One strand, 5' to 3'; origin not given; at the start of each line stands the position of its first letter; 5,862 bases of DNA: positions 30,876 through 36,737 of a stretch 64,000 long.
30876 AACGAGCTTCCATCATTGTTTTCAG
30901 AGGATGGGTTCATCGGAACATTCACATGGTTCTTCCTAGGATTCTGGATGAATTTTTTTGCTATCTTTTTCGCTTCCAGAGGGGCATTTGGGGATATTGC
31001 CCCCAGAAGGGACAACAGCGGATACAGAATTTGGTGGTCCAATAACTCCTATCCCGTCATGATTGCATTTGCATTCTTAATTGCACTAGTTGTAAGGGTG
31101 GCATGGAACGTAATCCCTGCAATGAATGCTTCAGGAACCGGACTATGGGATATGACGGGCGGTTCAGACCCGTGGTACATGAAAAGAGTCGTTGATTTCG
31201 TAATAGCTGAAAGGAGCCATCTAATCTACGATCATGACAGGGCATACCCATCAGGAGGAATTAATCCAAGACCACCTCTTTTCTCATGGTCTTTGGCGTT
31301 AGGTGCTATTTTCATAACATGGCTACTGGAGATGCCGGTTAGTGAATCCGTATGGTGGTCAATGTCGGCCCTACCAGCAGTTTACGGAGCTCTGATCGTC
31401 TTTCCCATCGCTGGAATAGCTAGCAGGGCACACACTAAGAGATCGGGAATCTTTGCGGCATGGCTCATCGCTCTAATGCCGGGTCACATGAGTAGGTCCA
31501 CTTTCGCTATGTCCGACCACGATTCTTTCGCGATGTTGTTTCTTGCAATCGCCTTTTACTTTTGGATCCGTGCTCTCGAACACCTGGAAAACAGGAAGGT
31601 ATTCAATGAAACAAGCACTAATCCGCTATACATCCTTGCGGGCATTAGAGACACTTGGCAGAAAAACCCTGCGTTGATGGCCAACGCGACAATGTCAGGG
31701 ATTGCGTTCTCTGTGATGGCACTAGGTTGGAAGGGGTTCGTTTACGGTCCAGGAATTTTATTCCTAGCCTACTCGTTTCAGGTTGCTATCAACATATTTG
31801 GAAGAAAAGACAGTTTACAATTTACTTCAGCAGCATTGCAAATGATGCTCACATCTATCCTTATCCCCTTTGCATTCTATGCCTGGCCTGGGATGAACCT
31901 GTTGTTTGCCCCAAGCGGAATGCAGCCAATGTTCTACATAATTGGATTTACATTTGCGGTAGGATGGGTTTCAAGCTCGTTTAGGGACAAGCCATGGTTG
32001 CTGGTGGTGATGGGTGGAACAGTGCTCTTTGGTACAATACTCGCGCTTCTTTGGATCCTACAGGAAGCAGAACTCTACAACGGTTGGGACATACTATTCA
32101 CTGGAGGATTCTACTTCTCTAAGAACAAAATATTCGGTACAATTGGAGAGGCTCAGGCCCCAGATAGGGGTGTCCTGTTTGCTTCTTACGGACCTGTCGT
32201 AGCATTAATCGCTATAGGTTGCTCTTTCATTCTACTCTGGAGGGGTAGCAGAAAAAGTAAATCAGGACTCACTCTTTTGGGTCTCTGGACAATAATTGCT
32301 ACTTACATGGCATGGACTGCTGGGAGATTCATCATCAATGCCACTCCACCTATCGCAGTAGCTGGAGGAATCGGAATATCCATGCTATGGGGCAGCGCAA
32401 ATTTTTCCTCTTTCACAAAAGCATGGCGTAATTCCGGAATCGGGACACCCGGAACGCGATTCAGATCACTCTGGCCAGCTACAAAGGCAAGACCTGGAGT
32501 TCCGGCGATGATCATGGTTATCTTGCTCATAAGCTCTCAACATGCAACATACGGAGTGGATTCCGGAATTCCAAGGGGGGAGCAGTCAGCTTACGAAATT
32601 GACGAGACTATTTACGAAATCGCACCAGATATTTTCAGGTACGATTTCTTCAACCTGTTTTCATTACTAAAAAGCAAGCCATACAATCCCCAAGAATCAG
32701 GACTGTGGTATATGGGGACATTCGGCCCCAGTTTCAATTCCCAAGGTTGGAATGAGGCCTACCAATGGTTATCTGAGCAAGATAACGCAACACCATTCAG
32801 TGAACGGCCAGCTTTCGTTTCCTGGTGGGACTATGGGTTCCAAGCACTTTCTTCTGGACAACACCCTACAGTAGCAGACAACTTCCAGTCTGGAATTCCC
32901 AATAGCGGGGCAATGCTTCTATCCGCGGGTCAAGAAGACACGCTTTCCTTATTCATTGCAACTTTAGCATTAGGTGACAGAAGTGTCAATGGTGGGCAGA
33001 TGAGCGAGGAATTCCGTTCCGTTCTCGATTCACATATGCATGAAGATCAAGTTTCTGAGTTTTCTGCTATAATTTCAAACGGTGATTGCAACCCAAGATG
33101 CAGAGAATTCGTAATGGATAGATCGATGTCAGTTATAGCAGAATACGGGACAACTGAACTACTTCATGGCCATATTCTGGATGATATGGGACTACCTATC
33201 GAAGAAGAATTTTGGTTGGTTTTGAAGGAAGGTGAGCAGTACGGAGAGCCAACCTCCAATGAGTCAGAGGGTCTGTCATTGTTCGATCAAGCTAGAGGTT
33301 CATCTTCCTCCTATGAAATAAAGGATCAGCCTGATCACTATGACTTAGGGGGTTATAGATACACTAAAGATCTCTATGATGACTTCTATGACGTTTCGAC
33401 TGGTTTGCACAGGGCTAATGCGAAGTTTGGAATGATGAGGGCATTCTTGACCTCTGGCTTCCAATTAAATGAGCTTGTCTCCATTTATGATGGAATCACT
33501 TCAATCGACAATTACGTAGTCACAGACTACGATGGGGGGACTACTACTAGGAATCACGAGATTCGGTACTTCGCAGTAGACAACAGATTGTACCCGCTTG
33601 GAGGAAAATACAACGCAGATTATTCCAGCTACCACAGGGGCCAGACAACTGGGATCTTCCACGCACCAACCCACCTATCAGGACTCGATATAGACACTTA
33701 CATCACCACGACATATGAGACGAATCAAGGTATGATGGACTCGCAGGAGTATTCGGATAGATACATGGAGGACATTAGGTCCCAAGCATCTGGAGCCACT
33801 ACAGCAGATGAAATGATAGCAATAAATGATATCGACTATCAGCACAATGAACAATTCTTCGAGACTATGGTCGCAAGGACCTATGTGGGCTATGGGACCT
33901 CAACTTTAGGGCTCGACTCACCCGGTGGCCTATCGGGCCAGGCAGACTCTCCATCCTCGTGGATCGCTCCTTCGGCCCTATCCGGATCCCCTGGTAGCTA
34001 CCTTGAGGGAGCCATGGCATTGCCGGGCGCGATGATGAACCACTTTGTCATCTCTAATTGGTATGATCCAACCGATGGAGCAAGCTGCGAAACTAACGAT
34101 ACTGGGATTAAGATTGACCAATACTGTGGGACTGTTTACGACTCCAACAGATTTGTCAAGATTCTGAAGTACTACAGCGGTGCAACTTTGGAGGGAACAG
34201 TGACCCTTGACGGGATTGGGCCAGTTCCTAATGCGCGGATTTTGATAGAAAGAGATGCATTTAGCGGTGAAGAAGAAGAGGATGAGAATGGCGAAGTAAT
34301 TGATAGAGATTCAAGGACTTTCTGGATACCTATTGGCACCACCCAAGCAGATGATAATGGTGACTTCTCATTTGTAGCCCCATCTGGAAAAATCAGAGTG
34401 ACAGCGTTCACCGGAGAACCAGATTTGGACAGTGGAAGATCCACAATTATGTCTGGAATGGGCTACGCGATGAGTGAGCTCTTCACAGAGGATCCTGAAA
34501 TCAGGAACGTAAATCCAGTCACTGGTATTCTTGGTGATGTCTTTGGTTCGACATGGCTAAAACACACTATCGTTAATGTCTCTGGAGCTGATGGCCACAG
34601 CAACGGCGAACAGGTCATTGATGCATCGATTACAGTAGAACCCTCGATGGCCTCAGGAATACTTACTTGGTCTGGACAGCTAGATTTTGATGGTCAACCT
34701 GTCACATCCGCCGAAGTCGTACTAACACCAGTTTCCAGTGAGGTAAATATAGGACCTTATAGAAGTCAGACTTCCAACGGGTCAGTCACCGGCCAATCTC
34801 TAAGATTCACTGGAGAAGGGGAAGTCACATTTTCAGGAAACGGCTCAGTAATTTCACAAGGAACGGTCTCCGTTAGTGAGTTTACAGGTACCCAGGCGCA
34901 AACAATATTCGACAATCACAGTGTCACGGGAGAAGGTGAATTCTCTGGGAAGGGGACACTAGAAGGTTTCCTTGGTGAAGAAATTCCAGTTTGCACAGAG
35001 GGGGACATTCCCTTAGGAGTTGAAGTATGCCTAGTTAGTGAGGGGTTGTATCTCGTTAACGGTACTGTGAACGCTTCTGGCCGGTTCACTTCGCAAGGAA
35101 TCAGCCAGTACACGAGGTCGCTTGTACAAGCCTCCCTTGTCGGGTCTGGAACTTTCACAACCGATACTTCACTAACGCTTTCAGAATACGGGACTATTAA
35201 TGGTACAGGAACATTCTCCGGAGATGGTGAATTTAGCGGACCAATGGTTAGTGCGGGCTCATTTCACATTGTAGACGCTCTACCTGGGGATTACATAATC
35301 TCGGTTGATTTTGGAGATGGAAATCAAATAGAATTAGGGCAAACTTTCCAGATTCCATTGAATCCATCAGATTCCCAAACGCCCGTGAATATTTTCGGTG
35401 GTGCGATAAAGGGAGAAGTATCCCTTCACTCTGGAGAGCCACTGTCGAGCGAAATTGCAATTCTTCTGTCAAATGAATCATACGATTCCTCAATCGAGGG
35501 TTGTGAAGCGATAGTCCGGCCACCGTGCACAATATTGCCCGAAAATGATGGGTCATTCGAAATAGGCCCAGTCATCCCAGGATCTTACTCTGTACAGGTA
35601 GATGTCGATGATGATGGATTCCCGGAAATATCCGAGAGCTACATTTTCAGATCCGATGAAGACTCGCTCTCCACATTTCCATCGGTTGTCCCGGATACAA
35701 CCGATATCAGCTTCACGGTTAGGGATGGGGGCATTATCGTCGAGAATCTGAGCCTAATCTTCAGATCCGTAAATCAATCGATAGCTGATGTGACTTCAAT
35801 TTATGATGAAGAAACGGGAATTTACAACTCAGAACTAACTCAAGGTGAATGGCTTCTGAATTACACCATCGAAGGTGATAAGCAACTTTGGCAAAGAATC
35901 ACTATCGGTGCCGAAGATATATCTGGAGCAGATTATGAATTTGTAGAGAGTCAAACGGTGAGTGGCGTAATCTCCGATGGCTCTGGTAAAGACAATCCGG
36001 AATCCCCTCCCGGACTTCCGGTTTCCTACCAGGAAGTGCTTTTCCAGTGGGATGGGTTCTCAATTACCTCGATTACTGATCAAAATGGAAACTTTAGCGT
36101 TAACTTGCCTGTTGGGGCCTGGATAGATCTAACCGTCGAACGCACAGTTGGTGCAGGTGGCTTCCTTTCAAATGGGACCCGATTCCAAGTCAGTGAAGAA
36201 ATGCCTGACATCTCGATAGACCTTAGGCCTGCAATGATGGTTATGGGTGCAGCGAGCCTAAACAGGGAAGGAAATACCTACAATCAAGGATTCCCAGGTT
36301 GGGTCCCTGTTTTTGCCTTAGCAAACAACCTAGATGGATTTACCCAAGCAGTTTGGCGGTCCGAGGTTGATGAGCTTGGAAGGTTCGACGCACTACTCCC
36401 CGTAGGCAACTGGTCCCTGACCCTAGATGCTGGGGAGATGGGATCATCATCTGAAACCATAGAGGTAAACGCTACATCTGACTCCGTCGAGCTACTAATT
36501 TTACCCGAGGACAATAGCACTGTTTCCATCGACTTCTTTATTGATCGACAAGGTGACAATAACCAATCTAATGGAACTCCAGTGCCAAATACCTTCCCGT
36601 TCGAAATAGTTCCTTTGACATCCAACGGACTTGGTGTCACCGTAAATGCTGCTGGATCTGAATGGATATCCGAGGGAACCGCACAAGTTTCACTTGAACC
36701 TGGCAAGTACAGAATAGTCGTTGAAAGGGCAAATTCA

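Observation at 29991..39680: AglB/STT3 oligosaccharyltransferase embedded in a 3229-aa, roughly 24-TM adhesin-like giant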

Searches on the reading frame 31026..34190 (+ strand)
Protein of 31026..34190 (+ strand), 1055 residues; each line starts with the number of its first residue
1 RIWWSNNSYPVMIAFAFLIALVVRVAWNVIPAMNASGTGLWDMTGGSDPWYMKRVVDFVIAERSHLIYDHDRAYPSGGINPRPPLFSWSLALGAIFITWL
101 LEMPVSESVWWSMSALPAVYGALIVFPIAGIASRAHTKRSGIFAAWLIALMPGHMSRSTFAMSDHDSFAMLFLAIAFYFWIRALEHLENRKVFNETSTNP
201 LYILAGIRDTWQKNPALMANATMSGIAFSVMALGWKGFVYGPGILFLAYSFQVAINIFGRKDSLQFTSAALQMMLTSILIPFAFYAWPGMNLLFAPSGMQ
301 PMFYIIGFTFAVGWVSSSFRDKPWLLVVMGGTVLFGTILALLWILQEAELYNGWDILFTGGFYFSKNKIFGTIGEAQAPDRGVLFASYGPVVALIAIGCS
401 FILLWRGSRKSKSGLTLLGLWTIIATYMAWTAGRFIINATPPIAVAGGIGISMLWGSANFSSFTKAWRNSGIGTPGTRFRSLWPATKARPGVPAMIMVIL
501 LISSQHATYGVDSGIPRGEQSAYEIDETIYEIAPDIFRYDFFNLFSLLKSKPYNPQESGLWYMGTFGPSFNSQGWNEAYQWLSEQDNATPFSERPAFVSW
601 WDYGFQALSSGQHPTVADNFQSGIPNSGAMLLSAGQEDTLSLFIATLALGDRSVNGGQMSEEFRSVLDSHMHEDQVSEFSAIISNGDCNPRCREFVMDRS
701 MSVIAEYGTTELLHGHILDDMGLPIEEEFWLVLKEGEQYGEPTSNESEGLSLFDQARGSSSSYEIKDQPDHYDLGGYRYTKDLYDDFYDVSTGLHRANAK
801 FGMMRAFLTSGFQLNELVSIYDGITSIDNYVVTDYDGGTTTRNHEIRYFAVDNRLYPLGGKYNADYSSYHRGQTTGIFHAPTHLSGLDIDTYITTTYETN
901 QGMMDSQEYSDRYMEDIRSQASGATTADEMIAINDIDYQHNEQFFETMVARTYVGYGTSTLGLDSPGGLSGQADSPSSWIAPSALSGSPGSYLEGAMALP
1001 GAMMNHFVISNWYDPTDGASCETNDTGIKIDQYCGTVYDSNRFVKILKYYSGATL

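Call 26: search_solved_structures(query=window:31026-34190:+, max_evalue=0.01, show_alignments=2)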
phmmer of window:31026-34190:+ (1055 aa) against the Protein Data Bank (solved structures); distinct sequences matched with E-value up to 0.01: 8.
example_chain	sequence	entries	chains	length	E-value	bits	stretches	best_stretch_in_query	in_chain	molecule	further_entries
6ftj_5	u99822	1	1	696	4.9e-07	31.1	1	120-185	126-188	Dolichyl-diphosphooligosaccharide--protein glycosyltransferase subunit STT3A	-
6ftg_5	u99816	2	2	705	5.1e-07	31.1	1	120-185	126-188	Dolichyl-diphosphooligosaccharide--protein glycosyltransferase subunit STT3A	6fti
6s7o_A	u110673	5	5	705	5.3e-07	31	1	132-185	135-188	Dolichyl-diphosphooligosaccharide--protein glycosyltransferase subunit STT3A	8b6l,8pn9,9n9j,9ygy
3vgp_A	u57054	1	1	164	8.8e-06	27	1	572-639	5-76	Transmembrane oligosaccharyl transferase, putative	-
3vu0_A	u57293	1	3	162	6.8e-05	24.1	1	573-641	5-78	Putative uncharacterized protein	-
8i9p_Lh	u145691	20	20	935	9e-05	23.7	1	39-185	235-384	dolichyl-diphosphooligosaccharide--protein glycotransferase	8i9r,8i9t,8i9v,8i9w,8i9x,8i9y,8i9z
6c26_A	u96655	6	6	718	0.0007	20.7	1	47-184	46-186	Dolichyl-diphosphooligosaccharide--protein glycosyltransferase subunit STT3 | Dolichyl-diphosphooligosaccharide--protein glycotransferase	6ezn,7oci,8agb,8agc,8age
6s7t_A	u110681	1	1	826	0.0058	17.7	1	119-184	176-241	Dolichyl-diphosphooligosaccharide--protein glycosyltransferase subunit STT3B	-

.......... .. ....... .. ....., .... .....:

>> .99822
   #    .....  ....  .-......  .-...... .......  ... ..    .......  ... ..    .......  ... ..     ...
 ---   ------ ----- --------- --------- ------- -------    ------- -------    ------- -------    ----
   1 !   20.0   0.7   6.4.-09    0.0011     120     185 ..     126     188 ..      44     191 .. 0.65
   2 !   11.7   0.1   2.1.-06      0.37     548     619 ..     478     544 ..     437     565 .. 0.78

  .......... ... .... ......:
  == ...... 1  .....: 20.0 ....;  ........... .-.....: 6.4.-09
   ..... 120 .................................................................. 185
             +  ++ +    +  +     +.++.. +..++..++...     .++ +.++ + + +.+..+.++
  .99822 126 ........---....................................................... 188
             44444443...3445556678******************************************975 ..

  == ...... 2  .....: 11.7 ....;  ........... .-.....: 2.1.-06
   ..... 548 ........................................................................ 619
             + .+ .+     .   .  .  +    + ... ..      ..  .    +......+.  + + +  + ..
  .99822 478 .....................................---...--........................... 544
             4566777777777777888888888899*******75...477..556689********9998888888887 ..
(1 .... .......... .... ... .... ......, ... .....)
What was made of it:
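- On STT3/AglB oligosaccharyltransferase (Pfam PF02516, GT-C fold): The region aligns to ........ of STT3A (call 26). It aligns to the WWDYG of STT3A (call 26).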

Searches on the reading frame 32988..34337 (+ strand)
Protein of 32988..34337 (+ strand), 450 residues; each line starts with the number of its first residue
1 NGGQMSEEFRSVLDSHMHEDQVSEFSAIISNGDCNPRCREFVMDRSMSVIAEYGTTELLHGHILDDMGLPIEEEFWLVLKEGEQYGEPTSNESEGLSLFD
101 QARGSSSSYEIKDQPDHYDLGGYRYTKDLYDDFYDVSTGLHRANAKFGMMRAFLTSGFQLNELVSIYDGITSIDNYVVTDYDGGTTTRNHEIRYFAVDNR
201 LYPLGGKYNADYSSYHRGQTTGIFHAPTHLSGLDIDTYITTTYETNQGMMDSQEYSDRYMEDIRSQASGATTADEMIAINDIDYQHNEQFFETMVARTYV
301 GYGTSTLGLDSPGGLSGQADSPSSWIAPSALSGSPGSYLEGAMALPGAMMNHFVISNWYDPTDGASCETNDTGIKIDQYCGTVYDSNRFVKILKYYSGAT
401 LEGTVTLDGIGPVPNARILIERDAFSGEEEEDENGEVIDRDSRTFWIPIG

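Call 28: search_protein_families(library=pfam, proteins=[window:32988-34337:+], max_evalue=0.5)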
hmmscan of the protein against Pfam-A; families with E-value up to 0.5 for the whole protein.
window:32988-34337:+ (450 aa): 0 families

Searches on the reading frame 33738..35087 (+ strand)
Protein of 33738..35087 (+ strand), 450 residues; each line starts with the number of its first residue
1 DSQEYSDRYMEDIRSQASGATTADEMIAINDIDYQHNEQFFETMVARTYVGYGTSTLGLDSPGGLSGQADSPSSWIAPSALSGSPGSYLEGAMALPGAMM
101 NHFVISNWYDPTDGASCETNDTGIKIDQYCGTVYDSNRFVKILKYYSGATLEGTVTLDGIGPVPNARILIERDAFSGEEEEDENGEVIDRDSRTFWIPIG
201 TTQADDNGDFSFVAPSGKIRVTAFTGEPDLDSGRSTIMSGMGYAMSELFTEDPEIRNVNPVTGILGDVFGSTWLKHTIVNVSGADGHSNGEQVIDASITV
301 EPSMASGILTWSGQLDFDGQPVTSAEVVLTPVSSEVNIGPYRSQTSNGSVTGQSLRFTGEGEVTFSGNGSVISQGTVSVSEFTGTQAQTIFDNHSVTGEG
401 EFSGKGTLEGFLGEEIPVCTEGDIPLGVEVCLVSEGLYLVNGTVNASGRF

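Call 28: search_protein_families(library=pfam, proteins=[window:33738-35087:+], max_evalue=0.5)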
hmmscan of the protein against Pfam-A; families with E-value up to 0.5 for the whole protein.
window:33738-35087:+ (450 aa): 4 families
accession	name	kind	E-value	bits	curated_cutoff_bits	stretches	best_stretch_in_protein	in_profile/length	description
PF10670.15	DUF4198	-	0.0023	18.5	34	0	144-215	142-196/209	Domain of unknown function (DUF4198)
PF13620.12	CarboxypepD_reg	-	0.03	15.1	32.3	0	150-223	1-54/82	Carboxypeptidase regulatory-like domain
PF23374.1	Fn3_arc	-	0.065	13.8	28.9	0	199-226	47-72/78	Archaeal fibronectin-III type-like domain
PF20598.4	DUF6795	-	0.075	13.8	27.4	0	201-214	32-45/103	Domain of unknown function (DUF6795)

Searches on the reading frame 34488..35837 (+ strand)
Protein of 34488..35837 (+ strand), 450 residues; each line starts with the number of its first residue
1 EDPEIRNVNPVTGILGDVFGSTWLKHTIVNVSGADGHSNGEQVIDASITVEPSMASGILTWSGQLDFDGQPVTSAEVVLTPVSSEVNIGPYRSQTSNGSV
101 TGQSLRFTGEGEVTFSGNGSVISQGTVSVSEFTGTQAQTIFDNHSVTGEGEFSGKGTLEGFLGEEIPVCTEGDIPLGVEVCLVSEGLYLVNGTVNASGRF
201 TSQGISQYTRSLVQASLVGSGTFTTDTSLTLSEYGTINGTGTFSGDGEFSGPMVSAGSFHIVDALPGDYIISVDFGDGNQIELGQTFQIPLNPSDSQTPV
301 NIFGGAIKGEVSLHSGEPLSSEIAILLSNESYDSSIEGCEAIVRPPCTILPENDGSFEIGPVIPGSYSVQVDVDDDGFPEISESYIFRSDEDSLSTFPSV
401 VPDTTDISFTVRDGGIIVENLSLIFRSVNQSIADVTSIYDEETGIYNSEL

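Call 28: search_protein_families(library=pfam, proteins=[window:34488-35837:+], max_evalue=0.5)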
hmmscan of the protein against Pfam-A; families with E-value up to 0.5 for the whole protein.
window:34488-35837:+ (450 aa): 3 families
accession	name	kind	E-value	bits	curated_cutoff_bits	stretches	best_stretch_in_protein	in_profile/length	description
PF13620.12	CarboxypepD_reg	-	0.0023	18.7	32.3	0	353-372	36-55/82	Carboxypeptidase regulatory-like domain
PF14686.12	fn3_3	-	0.069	13.4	24.4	0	353-370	33-50/75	Polysaccharide lyase family 4, domain II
PF09430.16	EMC7_beta-sandw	-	0.088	13.4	26.6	0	348-380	22-54/122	ER membrane protein complex subunit 7, beta-sandwich domain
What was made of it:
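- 34041..39575 (+): Ectodomain scaffold (aa 1351-3195). It comprises a first CarboxypepD_reg-like sandwich (about aa 1395-1470), a conserved Gly-rich GxGxF(S/T)G region (about aa 1560-1760), and about ten ~95-aa prealbumin-like beta-sandwiches (about aa 1700-2660). DUF11-like Ig domains lie near the C-terminus. It is acidic and rich in N-X-S/T sequons. Pfam chunk hits (call 28).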

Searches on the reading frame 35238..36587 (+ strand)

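Call 28: search_protein_families(library=pfam, proteins=[window:35238-36587:+], max_evalue=0.5)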
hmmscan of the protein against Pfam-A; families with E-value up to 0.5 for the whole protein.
window:35238-36587:+ (450 aa): 2 families
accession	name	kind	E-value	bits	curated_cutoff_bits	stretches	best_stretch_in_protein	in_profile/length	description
PF13620.12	CarboxypepD_reg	-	1.8e-09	38.3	32.3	1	259-301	11-55/82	Carboxypeptidase regulatory-like domain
PF17802.7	SpaA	-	0.094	13.3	23.1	0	277-328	35-86/91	Prealbumin-like fold domain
